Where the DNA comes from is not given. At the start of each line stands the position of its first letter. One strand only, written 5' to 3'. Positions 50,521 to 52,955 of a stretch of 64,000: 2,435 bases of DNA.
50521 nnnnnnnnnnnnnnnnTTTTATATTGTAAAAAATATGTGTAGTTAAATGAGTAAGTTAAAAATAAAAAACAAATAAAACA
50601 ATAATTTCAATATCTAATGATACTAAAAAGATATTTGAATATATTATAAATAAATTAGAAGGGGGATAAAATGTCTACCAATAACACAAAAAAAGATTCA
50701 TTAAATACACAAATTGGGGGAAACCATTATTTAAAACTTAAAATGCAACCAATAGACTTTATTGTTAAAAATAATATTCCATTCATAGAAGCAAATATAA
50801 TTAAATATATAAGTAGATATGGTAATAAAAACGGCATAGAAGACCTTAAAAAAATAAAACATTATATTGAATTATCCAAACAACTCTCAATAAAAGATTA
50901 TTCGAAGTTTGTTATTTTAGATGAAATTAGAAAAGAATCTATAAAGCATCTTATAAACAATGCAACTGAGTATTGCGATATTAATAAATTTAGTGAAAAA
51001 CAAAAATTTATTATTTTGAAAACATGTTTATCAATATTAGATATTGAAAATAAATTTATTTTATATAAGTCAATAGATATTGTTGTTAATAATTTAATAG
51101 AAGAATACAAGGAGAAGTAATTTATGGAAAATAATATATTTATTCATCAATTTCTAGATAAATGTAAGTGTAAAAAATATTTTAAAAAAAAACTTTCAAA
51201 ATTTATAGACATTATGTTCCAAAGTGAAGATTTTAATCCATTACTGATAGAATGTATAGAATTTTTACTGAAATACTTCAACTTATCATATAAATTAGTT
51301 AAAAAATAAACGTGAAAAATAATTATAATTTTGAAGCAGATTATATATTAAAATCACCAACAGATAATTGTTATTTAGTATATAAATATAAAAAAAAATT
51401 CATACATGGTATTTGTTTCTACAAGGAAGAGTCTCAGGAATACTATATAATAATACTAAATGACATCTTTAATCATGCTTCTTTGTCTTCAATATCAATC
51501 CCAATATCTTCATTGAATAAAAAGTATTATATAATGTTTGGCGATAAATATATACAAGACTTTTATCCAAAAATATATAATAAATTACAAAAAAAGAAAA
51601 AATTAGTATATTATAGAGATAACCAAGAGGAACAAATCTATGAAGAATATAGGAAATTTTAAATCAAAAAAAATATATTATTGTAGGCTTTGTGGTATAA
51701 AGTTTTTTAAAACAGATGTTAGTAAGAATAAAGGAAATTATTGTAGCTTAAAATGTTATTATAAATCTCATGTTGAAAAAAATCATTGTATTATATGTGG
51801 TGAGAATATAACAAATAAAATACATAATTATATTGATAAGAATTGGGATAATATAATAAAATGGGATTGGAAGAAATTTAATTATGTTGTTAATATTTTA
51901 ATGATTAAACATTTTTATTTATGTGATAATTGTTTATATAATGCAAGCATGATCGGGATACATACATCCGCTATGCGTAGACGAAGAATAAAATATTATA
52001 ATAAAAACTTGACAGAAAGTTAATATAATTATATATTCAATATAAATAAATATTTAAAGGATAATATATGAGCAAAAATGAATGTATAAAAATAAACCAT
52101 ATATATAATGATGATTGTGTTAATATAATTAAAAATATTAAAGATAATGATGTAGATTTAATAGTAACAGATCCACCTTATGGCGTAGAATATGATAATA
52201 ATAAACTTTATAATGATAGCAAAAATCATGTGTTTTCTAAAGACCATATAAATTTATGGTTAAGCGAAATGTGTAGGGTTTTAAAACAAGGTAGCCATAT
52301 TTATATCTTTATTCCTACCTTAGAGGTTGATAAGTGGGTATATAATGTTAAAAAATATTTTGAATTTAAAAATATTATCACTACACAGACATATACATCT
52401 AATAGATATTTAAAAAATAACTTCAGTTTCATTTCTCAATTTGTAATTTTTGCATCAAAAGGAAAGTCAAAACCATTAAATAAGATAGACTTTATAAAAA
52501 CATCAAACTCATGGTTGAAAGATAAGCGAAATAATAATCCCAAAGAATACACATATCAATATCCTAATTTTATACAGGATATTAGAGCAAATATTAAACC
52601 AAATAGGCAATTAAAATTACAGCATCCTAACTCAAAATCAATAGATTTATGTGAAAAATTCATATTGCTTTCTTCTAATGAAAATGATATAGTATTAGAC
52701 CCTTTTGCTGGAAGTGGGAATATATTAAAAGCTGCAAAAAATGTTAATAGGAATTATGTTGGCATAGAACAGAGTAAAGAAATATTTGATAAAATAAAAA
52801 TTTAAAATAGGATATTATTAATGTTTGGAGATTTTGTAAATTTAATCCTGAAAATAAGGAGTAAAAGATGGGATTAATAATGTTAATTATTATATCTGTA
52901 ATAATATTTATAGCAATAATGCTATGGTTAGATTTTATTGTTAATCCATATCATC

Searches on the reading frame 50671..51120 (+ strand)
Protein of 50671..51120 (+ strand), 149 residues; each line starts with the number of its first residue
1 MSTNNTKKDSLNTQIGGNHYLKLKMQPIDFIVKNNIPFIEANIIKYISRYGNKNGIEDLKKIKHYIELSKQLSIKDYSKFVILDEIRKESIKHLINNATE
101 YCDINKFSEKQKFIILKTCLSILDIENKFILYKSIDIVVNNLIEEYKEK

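Call 8: search_protein_families(library=phrogs, proteins=[window:50671-51120:+], max_evalue=0.01)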
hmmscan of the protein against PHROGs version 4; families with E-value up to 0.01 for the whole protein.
window:50671-51120:+ (149 aa): 19 families
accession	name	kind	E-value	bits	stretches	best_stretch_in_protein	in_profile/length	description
phrog_236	-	other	1.9e-18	68.3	1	4-68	231-300/431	nucleotide kinase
phrog_5839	-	unknown function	1.9e-16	61.2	1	12-124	5-109/128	-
phrog_13120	-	unknown function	7.1e-13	50.4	1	8-67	59-119/134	-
phrog_10946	-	unknown function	3.7e-11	44.5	1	10-106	4-97/133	-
phrog_4897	-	other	8.7e-11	43.3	1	5-67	106-174/186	kinase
phrog_4943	-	unknown function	1.7e-10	42.6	1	18-72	95-158/166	-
phrog_32578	-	unknown function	1.7e-10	42.1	1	11-120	19-116/221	-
phrog_1689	-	other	4.1e-09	37.7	1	38-70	198-231/243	nucleotide kinase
phrog_26149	-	other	2.4e-08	35.2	1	7-80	89-166/176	deoxynucleoside monophosphate kinase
phrog_23238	-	unknown function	3.5e-07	31.1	1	34-67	154-187/196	-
phrog_11324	-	other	3.6e-07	31.8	1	18-105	15-98/139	nucleotide kinase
phrog_4472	-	other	3.7e-07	31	1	33-72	34-76/100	nucleotide kinase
phrog_10602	-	other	4.3e-07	31.1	1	19-67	104-157/168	nucleotide kinase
phrog_25460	-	unknown function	7e-07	30.1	1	24-69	90-136/144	-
phrog_4824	-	unknown function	6.9e-06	27.1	1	15-106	7-88/128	-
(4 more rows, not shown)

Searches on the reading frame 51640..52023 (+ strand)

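Call 8: search_protein_families(library=phrogs, proteins=[window:51640-52023:+], max_evalue=0.01)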
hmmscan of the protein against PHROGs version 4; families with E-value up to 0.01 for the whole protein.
window:51640-52023:+ (127 aa): 1 family
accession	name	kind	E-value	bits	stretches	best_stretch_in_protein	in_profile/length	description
phrog_20871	-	unknown function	0.0008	20.3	1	11-59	83-131/134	-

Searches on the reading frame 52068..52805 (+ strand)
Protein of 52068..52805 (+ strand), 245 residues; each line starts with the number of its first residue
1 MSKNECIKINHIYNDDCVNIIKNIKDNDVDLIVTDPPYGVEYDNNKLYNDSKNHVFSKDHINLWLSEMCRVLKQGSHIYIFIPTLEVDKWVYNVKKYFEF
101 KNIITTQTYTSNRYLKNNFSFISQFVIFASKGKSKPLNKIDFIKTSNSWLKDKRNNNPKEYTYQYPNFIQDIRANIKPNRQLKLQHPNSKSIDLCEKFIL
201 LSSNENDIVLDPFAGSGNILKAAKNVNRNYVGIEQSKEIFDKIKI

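Call 5: search_protein_families(library=pfam, proteins=[window:52068-52805:+], max_evalue=0.1)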
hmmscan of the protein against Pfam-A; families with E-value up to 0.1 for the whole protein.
window:52068-52805:+ (245 aa): 6 families
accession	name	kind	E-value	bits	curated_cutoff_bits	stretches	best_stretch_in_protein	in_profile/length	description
PF01555.25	N6_N4_Mtase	-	6.5e-34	118.3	26.7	1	29-243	1-219/221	DNA methylase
PF02384.22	N6_Mtase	-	5.3e-06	26.4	20.4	1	11-157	108-258/311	N-6 DNA Methylase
PF01170.24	UPF0020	-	3e-05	24.2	22.3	1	23-46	114-139/197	RMKL-like, methyltransferase domain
PF13847.12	Methyltransf_31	-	0.00015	21.9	27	0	204-238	2-39/145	Methyltransferase domain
PF03602.21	Cons_hypoth95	-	0.0012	18.9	24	0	8-45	92-131/182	Conserved hypothetical protein 95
PF21548.3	CATSPERB_2nd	-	0.03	13.9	27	1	5-128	126-239/350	CATSPER subunit beta protein 2nd domain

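Call 6: search_protein_families(library=padloc, proteins=[window:52068-52805:+], max_evalue=0.1)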
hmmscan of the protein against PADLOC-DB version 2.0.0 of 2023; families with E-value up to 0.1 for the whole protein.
window:52068-52805:+ (245 aa): 71 families (the best 25 are shown)
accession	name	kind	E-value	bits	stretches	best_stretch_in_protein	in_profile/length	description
PDLC03371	MTase_II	-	3.9e-40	136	1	8-241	9-246/260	Type II methyltransferase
PDLC03299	MTase_II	-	3e-30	103.7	1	11-238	16-248/296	Type II methyltransferase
PDLC03353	MTase_II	-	3e-26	90.5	1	2-241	2-244/260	Type II methyltransferase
PDLC03238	MTase_II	-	1.6e-22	78.2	1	9-236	123-354/428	Type II methyltransferase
PDLC03228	MTase_II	-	3.8e-21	74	2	11-115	3-107/227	Type II methyltransferase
PDLC03265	MTase_II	-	3.8e-21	73.9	2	175-243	256-324/333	Type II methyltransferase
PDLC03216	MTase_II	-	6.8e-21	72.7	1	4-240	6-248/364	Type II methyltransferase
PDLC03339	MTase_II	-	8.2e-21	72.2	2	178-239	202-263/399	Type II methyltransferase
PDLC03387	MTase_II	-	1.2e-19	68.6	2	76-239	165-267/289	Type II methyltransferase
PDLC03230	MTase_II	-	7.8e-19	66.2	2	175-241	210-276/360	Type II methyltransferase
PDLC03308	MTase_II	-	1.5e-18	65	1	11-242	171-389/419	Type II methyltransferase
PDLC03279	MTase_II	-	2.8e-18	63.6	1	8-244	355-581/587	Type II methyltransferase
PDLC03350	MTase_II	-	3.5e-18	64.1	1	8-243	55-291/312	Type II methyltransferase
PDLC03738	oMTase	-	6.8e-18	62.5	1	3-240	14-258/376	orphan methyltransferase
PDLC03320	MTase_II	-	2.4e-17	61.1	2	11-82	34-104/289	Type II methyltransferase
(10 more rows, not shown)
